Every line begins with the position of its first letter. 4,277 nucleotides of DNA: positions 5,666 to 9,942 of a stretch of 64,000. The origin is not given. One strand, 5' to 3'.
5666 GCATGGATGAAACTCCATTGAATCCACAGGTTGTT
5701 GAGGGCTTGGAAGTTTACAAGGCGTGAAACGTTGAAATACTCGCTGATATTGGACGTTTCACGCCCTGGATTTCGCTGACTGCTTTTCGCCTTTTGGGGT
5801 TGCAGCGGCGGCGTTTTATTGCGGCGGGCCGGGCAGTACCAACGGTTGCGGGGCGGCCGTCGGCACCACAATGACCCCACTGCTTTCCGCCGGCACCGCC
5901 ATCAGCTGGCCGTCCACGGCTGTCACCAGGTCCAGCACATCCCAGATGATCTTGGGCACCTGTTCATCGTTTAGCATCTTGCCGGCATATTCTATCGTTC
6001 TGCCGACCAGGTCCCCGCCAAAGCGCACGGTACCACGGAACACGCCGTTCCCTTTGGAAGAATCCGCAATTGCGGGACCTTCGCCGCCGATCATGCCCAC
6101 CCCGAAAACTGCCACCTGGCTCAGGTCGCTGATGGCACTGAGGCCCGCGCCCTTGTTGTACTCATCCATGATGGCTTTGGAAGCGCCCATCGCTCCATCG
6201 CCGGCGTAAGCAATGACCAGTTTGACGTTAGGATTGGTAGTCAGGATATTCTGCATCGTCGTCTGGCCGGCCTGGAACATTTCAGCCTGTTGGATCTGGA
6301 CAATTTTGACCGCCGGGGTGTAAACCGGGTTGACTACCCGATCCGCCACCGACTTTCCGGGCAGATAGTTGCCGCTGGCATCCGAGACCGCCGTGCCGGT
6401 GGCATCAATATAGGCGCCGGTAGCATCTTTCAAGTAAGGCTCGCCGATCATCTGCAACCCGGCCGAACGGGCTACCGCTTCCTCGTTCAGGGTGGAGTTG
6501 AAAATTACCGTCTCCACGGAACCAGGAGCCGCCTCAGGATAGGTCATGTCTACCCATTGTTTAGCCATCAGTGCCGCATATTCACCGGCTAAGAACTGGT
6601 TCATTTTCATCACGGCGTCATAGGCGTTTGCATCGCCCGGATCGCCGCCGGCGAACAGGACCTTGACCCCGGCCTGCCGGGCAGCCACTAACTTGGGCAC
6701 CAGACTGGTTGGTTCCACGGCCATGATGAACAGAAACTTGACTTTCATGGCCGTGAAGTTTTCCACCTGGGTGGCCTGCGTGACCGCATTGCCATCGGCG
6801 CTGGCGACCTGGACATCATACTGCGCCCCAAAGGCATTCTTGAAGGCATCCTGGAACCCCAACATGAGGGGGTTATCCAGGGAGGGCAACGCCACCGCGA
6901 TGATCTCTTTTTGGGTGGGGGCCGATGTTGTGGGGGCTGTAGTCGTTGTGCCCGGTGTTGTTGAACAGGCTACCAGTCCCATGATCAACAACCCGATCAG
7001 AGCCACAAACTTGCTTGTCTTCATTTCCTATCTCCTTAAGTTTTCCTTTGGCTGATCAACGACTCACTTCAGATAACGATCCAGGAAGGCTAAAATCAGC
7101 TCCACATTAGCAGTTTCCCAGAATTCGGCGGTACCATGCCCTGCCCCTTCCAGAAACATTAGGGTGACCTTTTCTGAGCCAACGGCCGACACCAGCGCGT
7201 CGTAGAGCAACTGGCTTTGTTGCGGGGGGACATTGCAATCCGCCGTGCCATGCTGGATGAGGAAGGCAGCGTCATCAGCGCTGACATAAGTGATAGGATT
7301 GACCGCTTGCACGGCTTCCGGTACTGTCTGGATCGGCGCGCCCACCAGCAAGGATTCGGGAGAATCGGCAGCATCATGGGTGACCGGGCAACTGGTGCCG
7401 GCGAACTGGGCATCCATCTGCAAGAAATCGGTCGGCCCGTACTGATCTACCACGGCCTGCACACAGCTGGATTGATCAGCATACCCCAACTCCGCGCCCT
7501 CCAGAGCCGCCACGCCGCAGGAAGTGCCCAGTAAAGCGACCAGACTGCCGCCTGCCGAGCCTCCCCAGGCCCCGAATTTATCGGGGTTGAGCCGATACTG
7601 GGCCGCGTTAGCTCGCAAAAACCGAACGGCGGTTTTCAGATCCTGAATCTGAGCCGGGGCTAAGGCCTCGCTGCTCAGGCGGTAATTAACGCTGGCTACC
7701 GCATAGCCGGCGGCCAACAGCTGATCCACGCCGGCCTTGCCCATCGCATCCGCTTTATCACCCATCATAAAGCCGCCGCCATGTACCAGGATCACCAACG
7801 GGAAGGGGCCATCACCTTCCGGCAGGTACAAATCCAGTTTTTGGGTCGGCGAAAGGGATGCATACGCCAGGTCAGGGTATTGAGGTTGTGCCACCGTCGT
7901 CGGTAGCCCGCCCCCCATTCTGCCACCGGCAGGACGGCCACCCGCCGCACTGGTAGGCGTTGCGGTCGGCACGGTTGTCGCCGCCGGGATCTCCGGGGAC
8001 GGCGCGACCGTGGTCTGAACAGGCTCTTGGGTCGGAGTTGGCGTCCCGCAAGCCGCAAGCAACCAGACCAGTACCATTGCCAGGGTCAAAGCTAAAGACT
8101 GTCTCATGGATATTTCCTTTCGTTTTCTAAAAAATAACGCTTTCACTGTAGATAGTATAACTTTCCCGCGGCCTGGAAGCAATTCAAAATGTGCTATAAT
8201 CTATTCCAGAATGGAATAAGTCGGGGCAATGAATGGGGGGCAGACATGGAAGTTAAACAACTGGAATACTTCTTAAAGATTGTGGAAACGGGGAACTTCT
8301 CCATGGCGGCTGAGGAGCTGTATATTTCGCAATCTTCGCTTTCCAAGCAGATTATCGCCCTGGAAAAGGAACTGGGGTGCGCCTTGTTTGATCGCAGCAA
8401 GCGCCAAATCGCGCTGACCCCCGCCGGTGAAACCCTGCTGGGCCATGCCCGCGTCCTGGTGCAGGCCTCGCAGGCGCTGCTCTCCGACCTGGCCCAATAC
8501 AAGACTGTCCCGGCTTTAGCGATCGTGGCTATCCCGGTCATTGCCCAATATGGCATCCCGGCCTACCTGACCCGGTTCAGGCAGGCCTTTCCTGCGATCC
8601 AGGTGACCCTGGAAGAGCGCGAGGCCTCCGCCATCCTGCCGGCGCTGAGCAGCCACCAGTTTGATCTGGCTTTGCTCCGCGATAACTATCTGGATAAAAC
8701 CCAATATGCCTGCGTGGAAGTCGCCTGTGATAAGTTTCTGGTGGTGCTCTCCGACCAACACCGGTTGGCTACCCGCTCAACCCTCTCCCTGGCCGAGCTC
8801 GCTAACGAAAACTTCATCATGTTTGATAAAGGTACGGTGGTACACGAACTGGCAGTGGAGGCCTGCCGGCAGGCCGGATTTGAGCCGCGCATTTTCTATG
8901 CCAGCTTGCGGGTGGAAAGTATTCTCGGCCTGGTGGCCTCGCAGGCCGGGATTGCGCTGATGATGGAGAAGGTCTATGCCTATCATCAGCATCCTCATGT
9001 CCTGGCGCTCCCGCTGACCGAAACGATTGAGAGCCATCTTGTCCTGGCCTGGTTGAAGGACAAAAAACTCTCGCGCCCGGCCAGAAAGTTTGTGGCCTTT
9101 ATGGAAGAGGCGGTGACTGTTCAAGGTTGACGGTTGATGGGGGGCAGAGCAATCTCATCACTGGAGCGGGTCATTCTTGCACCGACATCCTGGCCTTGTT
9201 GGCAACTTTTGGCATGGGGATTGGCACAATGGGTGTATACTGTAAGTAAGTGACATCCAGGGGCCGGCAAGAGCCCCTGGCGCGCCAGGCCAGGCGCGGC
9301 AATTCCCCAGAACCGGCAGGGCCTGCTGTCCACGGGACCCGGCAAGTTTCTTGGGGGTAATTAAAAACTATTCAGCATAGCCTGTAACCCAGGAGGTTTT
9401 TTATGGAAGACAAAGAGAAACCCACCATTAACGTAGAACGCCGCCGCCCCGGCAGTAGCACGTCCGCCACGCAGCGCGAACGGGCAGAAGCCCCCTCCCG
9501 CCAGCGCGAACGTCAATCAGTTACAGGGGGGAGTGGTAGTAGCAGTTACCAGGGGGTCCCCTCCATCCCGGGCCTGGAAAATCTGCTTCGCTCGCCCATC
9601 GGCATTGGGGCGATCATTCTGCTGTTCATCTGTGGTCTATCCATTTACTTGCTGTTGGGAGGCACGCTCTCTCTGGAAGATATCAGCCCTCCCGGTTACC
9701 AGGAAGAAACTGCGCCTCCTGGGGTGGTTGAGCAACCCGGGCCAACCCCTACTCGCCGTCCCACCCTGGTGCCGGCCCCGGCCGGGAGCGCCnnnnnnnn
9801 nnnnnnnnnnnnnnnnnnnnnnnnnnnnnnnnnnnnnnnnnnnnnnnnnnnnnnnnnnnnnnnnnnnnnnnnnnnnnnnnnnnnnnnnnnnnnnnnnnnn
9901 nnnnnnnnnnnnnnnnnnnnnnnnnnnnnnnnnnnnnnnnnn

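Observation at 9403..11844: Type II membrane-anchored clostripain-family (C11) peptidase with long extracytoplasmic C-terminal domains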

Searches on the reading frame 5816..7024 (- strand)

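Call 13: search_protein_families(library=pfam, proteins=[window:5816-7024:-], max_evalue=0.01)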
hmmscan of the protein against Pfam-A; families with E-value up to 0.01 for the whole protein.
window:5816-7024:- (402 aa): 1 family
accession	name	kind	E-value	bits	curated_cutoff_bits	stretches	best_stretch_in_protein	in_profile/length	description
PF13407.12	Peripla_BP_4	-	1.6e-14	54.5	35.1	1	42-288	1-205/258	Periplasmic binding protein domain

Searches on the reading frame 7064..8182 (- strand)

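Call 13: search_protein_families(library=pfam, proteins=[window:7064-8182:-], max_evalue=0.01)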
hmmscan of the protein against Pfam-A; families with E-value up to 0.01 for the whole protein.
window:7064-8182:- (372 aa): 5 families
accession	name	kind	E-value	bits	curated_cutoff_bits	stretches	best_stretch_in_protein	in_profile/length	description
PF20434.5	BD-FAE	-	4.6e-66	222.8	26.8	1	116-330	1-215/215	BD-FAE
PF00326.27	Peptidase_S9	-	6.1e-15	55.7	22.6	2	287-372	125-211/213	Prolyl oligopeptidase family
PF07859.19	Abhydrolase_3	-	1.1e-13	51.9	25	1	130-223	1-93/210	alpha/beta hydrolase fold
PF00135.34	COesterase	-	1.8e-07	30.9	27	1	116-221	88-203/515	Carboxylesterase family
PF12146.15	Hydrolase_4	-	0.00087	19.1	27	0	202-351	77-234/239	Serine aminopeptidase, S33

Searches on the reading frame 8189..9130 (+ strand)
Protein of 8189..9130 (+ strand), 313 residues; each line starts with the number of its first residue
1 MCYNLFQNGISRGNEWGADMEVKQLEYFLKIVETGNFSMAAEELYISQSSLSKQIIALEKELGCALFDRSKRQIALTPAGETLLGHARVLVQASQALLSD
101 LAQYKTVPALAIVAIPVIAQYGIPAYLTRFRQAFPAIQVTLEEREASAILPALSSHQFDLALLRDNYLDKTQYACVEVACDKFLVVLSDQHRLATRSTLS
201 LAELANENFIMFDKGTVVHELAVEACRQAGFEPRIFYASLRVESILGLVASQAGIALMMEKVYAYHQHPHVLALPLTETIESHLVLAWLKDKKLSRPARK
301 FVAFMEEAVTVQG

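Call 13: search_protein_families(library=pfam, proteins=[window:8189-9130:+], max_evalue=0.01)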
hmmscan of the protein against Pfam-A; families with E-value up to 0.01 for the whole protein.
window:8189-9130:+ (313 aa): 2 families
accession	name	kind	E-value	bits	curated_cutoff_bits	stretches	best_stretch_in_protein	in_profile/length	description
PF03466.25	LysR_substrate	-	9.7e-41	139.9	28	1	110-308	8-207/209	LysR substrate binding domain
PF00126.33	HTH_1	-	1.4e-23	83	26.6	1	23-81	2-60/60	Bacterial regulatory helix-turn-helix protein, lysR family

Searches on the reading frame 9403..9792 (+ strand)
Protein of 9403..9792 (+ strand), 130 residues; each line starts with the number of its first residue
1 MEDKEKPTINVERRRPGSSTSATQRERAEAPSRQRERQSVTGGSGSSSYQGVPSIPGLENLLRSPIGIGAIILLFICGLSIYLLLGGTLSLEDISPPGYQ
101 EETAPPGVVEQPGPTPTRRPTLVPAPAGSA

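Call 60: predict_structure(alignment_id=A4)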
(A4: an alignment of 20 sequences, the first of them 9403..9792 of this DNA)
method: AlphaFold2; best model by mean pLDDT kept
length: 130 residues; sequences in the alignment: 20
mean_pLDDT: 69.0   pTM: 0.30
mean pLDDT of the five models: 69.0, 67.9, 67.2, 66.7, 66.3
residues with pLDDT >= 90: 18; 70-90: 41; 50-70: 56; < 50: 15
segments of 3 or more residues with pLDDT < 50: 38-49
pLDDT, mean of each block of 10 residues (from residue 1): 63 59 60 57 46 69 87 94 86 63 67 74 70
secondary structure, 60 per line:
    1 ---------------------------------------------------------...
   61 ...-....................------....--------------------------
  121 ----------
elements in order: H58-63 H65-84 H91-94
